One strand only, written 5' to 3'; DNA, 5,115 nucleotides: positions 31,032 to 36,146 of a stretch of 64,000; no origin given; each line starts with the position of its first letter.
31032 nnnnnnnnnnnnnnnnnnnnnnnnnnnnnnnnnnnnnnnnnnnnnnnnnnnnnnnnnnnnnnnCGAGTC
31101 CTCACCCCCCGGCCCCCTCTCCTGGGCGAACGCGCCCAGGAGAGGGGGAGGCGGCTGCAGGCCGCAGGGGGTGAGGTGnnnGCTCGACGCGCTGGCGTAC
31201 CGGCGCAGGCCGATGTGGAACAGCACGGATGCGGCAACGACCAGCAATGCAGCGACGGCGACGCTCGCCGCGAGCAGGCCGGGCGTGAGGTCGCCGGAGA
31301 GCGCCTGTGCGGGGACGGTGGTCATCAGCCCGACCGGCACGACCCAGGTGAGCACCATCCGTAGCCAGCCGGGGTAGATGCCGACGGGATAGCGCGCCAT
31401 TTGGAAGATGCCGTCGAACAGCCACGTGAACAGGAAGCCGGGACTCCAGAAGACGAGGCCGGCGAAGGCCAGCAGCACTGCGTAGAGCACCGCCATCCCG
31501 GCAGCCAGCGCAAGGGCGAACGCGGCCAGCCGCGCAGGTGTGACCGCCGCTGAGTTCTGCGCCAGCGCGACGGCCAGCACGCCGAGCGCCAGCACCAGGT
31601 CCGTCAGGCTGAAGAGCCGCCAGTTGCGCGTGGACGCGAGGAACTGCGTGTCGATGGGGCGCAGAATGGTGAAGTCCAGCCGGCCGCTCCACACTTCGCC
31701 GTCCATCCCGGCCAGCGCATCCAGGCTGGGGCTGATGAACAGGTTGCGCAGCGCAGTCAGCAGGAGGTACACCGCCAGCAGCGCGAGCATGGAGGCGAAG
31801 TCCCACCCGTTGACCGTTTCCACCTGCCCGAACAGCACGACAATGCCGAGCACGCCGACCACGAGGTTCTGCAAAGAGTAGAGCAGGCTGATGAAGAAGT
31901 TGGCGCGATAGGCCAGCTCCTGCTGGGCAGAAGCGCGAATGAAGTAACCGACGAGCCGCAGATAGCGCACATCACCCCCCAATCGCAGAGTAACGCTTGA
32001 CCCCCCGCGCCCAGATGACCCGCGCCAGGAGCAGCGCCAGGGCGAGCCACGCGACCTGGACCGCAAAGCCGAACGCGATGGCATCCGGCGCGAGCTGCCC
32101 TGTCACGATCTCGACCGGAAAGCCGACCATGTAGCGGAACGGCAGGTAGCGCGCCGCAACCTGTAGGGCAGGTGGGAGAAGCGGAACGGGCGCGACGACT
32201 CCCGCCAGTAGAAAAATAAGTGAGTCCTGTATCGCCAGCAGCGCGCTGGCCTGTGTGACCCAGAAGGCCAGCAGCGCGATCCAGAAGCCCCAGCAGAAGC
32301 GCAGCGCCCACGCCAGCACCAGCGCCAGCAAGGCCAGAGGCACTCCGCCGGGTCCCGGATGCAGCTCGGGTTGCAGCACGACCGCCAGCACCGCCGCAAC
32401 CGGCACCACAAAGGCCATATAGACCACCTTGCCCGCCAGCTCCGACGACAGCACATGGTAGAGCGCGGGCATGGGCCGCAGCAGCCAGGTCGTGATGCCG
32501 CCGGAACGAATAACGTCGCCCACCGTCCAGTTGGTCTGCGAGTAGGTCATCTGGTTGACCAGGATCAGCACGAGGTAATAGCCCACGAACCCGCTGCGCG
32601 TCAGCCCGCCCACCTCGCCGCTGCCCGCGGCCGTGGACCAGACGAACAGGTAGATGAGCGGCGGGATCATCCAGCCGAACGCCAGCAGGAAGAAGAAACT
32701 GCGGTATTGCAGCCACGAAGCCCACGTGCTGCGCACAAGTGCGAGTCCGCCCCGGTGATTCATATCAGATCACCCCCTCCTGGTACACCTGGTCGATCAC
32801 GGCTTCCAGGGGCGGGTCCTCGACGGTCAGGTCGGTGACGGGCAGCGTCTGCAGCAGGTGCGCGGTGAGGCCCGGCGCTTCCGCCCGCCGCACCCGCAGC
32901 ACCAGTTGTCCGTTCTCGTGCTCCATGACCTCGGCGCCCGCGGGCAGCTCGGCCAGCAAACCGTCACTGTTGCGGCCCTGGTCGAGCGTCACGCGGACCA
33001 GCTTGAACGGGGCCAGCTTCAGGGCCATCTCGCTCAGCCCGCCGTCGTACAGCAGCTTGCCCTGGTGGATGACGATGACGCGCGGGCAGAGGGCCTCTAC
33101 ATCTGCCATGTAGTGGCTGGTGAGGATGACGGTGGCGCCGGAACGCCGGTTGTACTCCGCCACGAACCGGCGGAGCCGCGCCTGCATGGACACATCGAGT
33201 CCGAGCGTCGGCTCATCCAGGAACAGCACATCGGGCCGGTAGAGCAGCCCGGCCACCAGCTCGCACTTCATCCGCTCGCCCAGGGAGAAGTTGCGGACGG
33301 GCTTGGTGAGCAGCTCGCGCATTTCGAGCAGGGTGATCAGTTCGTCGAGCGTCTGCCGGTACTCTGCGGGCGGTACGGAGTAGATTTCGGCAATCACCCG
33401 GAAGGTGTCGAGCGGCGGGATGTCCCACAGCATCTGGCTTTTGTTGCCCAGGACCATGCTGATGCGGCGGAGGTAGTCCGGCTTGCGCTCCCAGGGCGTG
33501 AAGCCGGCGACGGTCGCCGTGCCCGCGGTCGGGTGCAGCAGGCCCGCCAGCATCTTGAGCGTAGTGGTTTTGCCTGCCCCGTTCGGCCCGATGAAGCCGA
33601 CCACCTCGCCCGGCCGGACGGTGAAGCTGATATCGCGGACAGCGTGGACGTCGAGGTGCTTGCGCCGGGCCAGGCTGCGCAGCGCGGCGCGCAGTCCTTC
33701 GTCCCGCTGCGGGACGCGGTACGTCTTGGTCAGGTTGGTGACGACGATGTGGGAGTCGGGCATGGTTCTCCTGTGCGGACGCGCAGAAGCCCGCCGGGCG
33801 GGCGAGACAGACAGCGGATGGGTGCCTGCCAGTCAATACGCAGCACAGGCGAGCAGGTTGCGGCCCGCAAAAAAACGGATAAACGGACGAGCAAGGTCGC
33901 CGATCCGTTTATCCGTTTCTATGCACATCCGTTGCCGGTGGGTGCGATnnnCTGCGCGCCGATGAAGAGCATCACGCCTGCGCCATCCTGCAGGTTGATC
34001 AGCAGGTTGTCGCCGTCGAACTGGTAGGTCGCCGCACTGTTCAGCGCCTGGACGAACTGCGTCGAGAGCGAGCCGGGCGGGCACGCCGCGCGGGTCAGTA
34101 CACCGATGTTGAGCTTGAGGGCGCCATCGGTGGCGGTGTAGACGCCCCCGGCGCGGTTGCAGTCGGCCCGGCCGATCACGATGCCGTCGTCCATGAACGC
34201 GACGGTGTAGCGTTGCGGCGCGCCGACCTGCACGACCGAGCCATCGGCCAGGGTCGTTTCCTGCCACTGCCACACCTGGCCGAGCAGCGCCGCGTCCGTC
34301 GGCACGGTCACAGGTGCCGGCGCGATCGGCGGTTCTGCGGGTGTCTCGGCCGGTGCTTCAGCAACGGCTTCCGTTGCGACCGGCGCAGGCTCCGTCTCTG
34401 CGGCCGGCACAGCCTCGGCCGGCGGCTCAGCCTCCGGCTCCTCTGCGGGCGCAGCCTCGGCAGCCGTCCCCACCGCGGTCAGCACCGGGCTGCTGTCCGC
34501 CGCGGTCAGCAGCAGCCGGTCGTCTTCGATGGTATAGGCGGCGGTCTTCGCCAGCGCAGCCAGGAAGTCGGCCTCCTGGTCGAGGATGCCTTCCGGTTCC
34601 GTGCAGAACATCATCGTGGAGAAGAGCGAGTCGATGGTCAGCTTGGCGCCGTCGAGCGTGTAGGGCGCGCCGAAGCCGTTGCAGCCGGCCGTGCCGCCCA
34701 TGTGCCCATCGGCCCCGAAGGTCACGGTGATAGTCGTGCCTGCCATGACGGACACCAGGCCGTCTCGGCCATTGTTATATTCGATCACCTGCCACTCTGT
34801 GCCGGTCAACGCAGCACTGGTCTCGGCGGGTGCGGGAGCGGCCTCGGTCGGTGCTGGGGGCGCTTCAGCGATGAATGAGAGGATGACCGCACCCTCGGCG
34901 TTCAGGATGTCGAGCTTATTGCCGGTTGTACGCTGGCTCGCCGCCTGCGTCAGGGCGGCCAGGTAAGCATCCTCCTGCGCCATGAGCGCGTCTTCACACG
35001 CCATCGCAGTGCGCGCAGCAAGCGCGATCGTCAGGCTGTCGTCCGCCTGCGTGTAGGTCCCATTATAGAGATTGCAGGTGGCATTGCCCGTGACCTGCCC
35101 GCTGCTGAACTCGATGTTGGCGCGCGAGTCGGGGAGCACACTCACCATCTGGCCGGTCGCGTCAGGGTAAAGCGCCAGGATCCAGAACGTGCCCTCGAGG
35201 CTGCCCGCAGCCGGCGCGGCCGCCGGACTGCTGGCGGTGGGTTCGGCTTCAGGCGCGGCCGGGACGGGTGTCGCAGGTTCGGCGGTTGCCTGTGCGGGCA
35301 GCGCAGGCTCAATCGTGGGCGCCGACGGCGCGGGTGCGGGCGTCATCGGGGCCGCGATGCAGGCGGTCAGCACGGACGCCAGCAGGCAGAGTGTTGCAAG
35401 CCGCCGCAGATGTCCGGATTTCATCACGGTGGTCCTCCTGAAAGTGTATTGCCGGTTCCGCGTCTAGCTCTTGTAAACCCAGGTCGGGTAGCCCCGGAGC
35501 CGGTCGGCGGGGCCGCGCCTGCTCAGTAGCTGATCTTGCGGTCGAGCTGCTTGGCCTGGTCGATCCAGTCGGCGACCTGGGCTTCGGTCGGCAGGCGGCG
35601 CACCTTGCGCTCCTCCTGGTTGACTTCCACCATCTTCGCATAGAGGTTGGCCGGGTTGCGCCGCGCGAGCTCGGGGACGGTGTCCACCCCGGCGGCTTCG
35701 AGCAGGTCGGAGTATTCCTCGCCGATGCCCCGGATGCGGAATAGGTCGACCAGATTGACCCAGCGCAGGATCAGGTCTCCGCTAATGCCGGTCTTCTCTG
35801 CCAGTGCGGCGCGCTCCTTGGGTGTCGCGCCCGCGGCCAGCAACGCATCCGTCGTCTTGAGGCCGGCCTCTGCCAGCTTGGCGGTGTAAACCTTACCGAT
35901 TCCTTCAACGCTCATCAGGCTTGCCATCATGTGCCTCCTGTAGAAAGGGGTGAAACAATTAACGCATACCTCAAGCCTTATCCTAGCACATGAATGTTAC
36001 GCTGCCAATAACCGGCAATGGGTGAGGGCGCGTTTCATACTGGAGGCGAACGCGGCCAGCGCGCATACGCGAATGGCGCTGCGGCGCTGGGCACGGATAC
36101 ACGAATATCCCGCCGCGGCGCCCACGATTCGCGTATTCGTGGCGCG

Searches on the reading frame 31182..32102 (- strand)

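Call 23: search_protein_families(library=pfam, proteins=[window:31182-32102:-], max_evalue=0.0001)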
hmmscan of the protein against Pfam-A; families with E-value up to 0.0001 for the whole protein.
window:31182-32102:- (307 aa): 1 family
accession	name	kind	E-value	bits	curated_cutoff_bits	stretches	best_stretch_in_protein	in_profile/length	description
PF06182.17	ABC2_membrane_6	-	1.6e-38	133.2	22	1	79-306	3-229/229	ABC-2 family transporter protein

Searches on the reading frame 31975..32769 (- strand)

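Call 23: search_protein_families(library=pfam, proteins=[window:31975-32769:-], max_evalue=0.0001)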
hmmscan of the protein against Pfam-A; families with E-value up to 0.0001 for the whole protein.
window:31975-32769:- (265 aa): 1 family
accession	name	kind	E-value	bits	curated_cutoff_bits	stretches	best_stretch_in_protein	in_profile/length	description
PF06182.17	ABC2_membrane_6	-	1.5e-17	64.6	22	1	51-263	19-228/229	ABC-2 family transporter protein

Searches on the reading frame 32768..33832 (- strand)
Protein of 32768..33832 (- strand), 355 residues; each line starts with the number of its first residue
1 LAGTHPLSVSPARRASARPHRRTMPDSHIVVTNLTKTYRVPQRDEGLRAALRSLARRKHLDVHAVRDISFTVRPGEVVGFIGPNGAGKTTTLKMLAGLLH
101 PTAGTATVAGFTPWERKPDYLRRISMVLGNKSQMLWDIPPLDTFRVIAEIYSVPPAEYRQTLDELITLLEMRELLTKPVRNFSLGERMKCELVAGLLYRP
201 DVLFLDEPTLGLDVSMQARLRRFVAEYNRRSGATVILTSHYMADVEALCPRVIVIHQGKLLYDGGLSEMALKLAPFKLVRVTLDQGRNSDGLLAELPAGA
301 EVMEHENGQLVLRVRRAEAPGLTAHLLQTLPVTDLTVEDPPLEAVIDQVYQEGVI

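Call 23: search_protein_families(library=pfam, proteins=[window:32768-33832:-], max_evalue=0.0001)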
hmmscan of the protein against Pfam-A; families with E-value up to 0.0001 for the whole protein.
window:32768-33832:- (355 aa): 2 families
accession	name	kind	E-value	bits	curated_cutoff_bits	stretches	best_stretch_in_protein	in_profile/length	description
PF00005.33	ABC_tran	-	1.1e-24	88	25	1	66-209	2-136/137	ABC transporter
PF13304.12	AAA_21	-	1.4e-14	55.3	27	1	168-240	224-298/304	AAA domain, putative AbiEii toxin, Type IV TA system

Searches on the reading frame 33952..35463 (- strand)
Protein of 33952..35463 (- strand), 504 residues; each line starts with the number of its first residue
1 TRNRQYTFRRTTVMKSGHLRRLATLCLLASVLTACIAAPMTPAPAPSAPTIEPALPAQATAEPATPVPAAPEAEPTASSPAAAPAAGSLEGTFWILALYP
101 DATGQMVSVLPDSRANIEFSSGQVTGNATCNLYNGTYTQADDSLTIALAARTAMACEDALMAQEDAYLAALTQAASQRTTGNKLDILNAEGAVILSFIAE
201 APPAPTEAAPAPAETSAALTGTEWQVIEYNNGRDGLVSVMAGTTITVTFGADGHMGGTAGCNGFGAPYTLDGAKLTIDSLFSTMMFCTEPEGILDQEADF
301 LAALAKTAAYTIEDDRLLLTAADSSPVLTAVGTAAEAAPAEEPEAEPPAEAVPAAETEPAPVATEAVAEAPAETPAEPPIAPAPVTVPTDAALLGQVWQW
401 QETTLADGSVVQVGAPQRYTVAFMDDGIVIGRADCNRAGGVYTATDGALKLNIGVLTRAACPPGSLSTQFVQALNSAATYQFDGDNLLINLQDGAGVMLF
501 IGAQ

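Call 23: search_protein_families(library=pfam, proteins=[window:33952-35463:-], max_evalue=0.0001)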
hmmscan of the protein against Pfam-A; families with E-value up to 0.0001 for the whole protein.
window:33952-35463:- (504 aa): 1 family
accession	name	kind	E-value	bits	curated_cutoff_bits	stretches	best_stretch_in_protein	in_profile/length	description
PF03724.22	META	-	4.8e-60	200.8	24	3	217-329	2-107/109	META domain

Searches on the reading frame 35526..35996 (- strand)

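Call 23: search_protein_families(library=pfam, proteins=[window:35526-35996:-], max_evalue=0.0001)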
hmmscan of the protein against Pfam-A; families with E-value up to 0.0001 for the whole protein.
window:35526-35996:- (157 aa): 3 families
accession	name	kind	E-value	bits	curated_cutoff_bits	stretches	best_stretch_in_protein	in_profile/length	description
PF14229.12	DUF4332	-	9.8e-45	152.1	23.2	1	31-151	1-122/122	Domain of unknown function (DUF4332)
PF14520.12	HHH_5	-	1.2e-09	39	27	1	26-80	3-52/57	Helix-hairpin-helix domain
PF11731.14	Cdd1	-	2.5e-05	24.8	25.5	0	82-127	5-50/86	Pathogenicity locus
